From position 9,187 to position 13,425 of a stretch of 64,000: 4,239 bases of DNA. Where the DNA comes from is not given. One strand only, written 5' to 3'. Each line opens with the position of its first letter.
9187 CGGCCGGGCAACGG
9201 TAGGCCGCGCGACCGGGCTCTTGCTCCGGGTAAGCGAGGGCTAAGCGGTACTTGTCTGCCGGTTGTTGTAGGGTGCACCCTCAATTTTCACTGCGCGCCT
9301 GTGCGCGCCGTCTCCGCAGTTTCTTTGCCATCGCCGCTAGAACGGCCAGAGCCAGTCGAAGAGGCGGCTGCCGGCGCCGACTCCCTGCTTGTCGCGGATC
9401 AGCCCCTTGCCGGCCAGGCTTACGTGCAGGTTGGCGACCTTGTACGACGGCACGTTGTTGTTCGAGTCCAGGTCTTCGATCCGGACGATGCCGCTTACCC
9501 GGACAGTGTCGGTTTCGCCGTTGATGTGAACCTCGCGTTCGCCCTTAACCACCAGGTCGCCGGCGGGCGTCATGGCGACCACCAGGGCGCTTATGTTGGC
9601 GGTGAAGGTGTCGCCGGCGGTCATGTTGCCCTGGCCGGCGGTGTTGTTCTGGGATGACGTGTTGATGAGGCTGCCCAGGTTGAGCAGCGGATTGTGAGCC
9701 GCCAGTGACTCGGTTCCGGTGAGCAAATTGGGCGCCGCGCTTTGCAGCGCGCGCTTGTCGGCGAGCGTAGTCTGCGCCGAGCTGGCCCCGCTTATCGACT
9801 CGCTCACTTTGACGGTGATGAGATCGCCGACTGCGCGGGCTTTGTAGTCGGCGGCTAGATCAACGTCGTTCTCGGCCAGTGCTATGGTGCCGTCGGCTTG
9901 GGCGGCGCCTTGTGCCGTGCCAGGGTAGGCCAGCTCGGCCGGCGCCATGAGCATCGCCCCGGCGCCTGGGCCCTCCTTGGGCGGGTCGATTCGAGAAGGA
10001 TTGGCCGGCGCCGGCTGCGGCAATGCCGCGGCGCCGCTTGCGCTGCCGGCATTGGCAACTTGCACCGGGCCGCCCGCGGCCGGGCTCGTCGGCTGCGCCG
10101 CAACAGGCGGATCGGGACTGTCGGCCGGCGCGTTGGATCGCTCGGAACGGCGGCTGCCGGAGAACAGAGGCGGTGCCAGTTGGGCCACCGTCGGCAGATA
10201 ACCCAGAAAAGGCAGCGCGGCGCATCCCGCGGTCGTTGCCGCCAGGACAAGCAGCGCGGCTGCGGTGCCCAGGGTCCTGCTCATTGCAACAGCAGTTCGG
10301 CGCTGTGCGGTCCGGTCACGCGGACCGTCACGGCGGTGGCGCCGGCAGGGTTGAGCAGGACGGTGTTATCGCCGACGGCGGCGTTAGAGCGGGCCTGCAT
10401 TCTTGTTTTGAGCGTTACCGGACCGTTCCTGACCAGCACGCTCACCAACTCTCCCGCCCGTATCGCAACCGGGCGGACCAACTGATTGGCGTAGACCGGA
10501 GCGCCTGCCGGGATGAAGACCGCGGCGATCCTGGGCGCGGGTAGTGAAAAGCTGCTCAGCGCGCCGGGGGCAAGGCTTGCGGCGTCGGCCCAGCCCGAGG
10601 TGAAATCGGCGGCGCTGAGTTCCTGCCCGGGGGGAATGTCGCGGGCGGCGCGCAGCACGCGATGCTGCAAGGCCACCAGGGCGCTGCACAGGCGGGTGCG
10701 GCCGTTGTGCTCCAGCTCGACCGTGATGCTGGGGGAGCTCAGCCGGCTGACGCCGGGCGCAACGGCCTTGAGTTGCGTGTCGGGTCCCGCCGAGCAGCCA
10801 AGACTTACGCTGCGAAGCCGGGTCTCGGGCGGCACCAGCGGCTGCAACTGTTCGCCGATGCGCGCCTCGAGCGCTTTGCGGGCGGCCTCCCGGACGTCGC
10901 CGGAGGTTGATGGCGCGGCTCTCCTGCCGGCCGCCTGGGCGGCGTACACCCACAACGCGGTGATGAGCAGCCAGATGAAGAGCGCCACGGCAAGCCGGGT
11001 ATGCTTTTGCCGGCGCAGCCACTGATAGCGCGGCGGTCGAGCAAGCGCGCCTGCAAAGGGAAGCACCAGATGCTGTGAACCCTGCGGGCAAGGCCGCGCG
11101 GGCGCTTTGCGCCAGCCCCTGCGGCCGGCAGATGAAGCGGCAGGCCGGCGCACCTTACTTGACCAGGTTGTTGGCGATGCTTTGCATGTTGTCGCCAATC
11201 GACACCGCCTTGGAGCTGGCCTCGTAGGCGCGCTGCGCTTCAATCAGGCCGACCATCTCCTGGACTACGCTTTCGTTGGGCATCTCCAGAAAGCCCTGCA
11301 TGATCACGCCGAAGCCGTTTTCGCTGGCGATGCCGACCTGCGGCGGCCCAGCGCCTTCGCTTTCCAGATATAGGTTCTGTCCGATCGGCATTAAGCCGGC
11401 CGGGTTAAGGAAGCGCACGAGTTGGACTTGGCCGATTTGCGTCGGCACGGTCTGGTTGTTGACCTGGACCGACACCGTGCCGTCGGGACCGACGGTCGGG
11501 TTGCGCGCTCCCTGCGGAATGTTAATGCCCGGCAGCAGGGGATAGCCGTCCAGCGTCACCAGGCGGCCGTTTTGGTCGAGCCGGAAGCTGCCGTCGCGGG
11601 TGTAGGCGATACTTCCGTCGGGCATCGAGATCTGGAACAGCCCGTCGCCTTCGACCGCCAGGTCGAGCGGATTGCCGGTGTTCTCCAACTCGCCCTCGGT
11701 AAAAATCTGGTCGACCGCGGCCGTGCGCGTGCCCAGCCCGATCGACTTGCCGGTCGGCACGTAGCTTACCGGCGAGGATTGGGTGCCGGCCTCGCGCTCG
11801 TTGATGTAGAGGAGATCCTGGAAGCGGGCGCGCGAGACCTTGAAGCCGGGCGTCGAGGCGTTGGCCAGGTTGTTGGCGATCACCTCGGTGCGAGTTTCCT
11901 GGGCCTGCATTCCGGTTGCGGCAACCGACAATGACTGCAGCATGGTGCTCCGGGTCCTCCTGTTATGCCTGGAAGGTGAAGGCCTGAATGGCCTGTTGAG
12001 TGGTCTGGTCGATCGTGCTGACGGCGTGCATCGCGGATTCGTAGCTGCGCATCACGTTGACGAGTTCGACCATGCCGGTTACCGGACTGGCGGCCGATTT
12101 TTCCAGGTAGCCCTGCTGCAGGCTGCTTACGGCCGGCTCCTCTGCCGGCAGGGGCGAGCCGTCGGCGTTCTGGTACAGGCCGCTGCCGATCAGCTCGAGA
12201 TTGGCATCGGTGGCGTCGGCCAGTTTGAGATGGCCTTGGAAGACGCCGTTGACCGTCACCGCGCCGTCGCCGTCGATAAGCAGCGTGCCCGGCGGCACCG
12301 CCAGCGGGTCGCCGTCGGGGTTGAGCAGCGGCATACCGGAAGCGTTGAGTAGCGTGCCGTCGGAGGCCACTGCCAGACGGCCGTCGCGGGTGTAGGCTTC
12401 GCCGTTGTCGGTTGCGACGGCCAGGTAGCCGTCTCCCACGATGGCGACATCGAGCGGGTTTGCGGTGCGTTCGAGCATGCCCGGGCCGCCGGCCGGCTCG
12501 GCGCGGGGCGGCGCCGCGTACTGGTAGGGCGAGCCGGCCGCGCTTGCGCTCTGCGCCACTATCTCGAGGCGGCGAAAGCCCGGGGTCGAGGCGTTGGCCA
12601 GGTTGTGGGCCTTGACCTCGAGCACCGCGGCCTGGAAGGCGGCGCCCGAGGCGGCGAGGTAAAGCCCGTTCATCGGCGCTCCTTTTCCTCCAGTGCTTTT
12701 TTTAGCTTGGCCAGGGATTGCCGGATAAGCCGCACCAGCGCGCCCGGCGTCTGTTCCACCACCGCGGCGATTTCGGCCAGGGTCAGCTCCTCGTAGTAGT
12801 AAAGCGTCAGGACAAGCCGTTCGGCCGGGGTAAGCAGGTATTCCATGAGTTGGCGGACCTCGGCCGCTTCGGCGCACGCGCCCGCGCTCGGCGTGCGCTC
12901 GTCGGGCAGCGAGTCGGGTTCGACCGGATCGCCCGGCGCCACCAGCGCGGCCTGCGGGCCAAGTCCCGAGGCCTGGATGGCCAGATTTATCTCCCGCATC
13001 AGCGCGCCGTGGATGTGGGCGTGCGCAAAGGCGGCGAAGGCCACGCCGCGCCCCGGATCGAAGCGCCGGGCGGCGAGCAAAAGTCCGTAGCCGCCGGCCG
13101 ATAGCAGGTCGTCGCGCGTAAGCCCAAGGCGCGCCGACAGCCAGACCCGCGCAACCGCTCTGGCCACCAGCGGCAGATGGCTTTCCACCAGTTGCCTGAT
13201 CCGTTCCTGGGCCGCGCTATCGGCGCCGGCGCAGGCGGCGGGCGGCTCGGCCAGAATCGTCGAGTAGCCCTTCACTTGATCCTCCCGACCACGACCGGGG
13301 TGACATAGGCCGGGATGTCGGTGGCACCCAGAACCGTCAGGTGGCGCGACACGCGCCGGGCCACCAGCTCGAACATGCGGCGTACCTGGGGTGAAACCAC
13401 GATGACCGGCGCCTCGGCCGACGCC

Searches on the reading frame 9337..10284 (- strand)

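Call 14: search_protein_families(library=pfam, proteins=[window:9337-10284:-], max_evalue=0.0001)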
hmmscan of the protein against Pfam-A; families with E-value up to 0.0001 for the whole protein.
window:9337-10284:- (315 aa): 1 family
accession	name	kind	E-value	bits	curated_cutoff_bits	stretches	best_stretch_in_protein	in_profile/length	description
PF02107.21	FlgH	-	9e-42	143.1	27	1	139-314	13-172/172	Flagellar L-ring protein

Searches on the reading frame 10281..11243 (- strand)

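Call 14: search_protein_families(library=pfam, proteins=[window:10281-11243:-], max_evalue=0.0001)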
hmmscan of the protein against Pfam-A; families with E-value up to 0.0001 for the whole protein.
window:10281-11243:- (320 aa): 2 families
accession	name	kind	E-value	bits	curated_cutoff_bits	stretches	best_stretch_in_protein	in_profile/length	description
PF13144.11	ChapFlgA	-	2.2e-13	50.8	23.8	1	195-315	2-120/122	Chaperone for flagella basal body P-ring formation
PF08666.17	SAF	-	4.7e-07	30.7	21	1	195-256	2-63/63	SAF domain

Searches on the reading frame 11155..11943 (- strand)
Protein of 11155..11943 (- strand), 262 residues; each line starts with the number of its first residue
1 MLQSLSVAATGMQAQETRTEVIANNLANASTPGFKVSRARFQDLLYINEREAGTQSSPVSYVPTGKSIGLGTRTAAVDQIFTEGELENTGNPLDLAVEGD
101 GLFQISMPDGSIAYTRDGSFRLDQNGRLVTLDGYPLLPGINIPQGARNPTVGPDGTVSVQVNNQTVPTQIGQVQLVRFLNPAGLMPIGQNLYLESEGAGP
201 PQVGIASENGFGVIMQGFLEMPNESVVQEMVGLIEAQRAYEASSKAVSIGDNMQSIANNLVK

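Call 14: search_protein_families(library=pfam, proteins=[window:11155-11943:-], max_evalue=0.0001)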
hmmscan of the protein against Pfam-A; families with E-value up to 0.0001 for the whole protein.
window:11155-11943:- (262 aa): 3 families
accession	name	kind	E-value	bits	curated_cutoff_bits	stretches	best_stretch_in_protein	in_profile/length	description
PF22692.1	LlgE_F_G_D1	-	2.3e-25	89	27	1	96-159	1-64/64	Flagellar hook protein FlgE/F/G D1 domain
PF06429.18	Flg_bbr_C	-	4.9e-15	55.2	23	1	215-260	1-46/46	Flagellar basal body rod FlgEFG protein C-terminal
PF00460.25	Flg_bb_rod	-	2.5e-11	43.7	20.7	1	5-35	1-31/31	Flagella basal body rod protein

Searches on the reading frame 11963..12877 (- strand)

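Call 14: search_protein_families(library=pfam, proteins=[window:11963-12877:-], max_evalue=0.0001)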
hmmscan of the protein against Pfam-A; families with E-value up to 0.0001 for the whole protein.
window:11963-12877:- (304 aa): 3 families
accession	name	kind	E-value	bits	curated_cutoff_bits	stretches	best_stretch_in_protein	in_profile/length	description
PF22692.1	LlgE_F_G_D1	-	9.9e-11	42.1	27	1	145-209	1-64/64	Flagellar hook protein FlgE/F/G D1 domain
PF06429.18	Flg_bbr_C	-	4.3e-10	39.4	23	1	254-298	1-45/46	Flagellar basal body rod FlgEFG protein C-terminal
PF00460.25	Flg_bb_rod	-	2.2e-05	24.7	20.7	1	72-102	1-31/31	Flagella basal body rod protein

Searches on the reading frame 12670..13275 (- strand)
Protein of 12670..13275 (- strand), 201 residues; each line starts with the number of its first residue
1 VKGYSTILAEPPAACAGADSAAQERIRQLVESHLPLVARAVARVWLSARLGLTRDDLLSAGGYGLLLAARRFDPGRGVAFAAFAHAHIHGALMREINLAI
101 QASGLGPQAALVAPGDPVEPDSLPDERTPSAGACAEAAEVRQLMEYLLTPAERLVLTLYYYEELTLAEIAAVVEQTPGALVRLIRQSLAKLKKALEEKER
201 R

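Call 14: search_protein_families(library=pfam, proteins=[window:12670-13275:-], max_evalue=0.0001)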
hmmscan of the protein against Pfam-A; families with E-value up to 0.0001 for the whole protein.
window:12670-13275:- (201 aa): 3 families
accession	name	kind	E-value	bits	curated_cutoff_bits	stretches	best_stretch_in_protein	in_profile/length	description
PF04542.20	Sigma70_r2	-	3.3e-09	36.9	24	1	29-96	1-65/71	Sigma-70 region 2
PF04545.22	Sigma70_r4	-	7.8e-09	35.4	24.1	1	148-193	5-50/50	Sigma-70, region 4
PF08281.18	Sigma70_r4_2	-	6.9e-06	26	25.7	1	148-191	11-54/54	Sigma-70, region 4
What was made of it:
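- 12670..13275 (-): fliA-like sigma factor. Sigma70_r2 and r4 (call 14).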

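Call 73: search_protein_families(library=ncbifam, proteins=[window:12670-13275:-], max_evalue=0.01)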
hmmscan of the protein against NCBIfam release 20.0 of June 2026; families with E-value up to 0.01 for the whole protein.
window:12670-13275:- (201 aa): 60 families (the best 25 are shown)
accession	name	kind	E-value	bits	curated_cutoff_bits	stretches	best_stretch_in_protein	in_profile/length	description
TIGR02479.1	FliA_WhiG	subfamily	1.2e-23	84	189.6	2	29-95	1-67/224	FliA/WhiG family RNA polymerase sigma factor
NF005413.0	PRK06986.1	subfamily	4.3e-21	75.8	201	2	22-96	11-85/241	RNA polymerase sigma factor FliA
NF004935.0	PRK06288.1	equivalog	3.1e-19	69.6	343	2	24-96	32-105/270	RNA polymerase sigma factor WhiG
TIGR02937.1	sigma70-ECF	superfamily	1.4e-17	63.8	42.9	1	26-195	3-165/165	sigma-70 family RNA polymerase sigma factor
NF005809.0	PRK07670.1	equivalog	6.8e-17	61.8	326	2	148-198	203-253/255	FliA/WhiG family RNA polymerase sigma factor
TIGR02980.1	SigBFG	subfamily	1.6e-12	47.6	234.35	2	26-94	5-70/227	SigB/SigF/SigG family RNA polymerase sigma factor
NF005514.0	PRK07122.1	subfamily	5.7e-12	45.3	372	2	19-94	34-107/264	RNA polymerase sigma factor SigF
NF005644.0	PRK07408.1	subfamily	3.4e-10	40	261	1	26-92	28-93/258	RNA polymerase sigma factor SigF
NF004572.0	PRK05911.1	equivalog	3.6e-10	39.7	378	2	28-95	27-94/257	RNA polymerase sigma factor sigma-28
NF009091.0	PRK12427.1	equivalog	4e-10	39.8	339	2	148-194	184-230/233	FliA/WhiG family RNA polymerase sigma factor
TIGR02394.1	rpoS_proteo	equivalog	1.8e-09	37.5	378.7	1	23-96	45-115/285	RNA polymerase sigma factor RpoS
TIGR02392.1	rpoH_proteo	equivalog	3.4e-09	36.7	323.1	1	24-90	35-98/270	RNA polymerase sigma factor RpoH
NF005143.0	PRK06596.1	subfamily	4.3e-09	36.3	241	1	23-90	47-111/285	RNA polymerase factor sigma-32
TIGR02885.1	spore_sigF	equivalog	5.7e-08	32.9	321.45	1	21-95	8-79/231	RNA polymerase sporulation sigma factor SigF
NF004207.0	PRK05657.1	equivalog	8.4e-08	31.9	394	1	24-96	89-158/329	RNA polymerase sigma factor RpoS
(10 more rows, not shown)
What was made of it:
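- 12670..13275 (-): FliA/WhiG is the best NCBIfam match, 84 bits, below cut-off (call 73).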
